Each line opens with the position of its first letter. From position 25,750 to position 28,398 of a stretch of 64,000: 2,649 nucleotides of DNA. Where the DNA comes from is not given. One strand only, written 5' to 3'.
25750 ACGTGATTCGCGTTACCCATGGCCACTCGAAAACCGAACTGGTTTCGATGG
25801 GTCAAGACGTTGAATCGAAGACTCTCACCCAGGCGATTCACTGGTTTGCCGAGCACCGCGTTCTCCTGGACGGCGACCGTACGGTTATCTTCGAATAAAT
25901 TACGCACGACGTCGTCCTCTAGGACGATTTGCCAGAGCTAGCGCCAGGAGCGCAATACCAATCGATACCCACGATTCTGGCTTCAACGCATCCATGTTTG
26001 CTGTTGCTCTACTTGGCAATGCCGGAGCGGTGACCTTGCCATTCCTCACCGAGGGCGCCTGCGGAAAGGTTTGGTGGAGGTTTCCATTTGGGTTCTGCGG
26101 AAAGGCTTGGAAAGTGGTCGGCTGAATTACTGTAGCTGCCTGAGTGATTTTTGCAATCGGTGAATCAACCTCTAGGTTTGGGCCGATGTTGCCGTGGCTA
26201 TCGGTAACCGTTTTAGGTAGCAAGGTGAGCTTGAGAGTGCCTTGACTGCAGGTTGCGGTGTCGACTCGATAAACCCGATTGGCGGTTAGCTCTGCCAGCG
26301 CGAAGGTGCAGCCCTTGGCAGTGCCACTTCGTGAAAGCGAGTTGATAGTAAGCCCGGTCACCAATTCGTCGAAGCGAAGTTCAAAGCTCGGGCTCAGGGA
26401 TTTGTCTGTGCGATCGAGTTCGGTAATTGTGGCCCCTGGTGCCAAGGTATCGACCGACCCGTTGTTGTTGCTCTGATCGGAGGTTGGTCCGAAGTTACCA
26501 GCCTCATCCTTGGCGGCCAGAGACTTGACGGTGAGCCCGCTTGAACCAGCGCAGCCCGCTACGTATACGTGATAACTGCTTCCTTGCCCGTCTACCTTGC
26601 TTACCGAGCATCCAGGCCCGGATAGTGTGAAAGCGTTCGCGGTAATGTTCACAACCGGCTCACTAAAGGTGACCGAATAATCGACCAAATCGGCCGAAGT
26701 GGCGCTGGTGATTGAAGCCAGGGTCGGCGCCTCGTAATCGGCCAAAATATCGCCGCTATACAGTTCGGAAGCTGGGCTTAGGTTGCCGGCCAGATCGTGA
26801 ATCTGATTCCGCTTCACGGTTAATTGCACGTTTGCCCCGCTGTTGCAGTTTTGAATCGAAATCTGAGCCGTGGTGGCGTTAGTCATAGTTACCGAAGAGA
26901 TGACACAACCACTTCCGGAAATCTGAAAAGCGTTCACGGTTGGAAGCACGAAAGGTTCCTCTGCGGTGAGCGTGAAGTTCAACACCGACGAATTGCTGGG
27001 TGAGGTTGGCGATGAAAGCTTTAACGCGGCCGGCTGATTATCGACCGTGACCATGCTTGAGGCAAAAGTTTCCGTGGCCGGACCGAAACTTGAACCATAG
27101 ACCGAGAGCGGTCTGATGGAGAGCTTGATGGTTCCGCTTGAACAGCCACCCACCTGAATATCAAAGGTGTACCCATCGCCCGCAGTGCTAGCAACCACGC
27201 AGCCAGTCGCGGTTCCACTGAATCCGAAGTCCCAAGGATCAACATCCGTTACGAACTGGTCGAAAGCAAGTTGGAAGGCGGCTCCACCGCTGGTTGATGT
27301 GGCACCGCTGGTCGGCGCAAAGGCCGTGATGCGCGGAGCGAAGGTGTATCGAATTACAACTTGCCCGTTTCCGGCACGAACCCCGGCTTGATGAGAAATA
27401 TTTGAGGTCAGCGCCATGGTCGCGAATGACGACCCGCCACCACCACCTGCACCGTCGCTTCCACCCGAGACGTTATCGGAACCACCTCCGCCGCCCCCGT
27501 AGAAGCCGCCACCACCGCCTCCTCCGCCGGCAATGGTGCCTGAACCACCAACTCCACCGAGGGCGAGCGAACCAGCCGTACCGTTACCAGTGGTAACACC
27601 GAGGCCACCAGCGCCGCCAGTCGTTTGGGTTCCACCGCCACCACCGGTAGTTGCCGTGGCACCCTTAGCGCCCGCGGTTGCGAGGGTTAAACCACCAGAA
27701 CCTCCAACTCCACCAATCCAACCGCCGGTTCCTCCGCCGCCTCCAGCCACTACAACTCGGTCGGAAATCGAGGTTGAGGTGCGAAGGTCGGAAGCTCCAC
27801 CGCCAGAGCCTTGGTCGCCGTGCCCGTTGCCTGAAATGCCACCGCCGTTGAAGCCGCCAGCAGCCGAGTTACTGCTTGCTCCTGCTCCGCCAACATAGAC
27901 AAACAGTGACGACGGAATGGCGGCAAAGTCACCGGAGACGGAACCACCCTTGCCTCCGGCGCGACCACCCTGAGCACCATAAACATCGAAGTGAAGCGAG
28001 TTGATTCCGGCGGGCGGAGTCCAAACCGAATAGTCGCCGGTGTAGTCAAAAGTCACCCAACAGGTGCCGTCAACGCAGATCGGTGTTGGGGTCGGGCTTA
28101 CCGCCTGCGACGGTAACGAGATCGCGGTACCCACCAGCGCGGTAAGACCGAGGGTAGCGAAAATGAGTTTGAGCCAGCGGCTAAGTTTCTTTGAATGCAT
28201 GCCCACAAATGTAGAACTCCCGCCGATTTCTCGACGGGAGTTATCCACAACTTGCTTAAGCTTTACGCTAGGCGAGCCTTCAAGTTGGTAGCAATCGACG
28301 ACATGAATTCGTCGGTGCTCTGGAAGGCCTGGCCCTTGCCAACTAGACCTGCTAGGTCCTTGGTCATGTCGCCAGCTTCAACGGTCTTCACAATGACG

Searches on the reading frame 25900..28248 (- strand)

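Call 78: search_protein_families(library=pfam, proteins=[window:25900-28248:-], max_evalue=0.00001)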
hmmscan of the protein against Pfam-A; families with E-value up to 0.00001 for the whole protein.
window:25900-28248:- (782 aa): 2 families
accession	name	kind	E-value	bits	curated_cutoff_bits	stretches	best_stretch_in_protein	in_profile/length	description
PF12810.13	ALK_LTK_GRD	-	3.2e-10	40.9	24.5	1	87-290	12-215/243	ALK/LTK, Glycine-rich domain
PF19078.6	Big_12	-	5.8e-06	26.9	27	0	507-595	4-99/102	Bacterial Ig-like domain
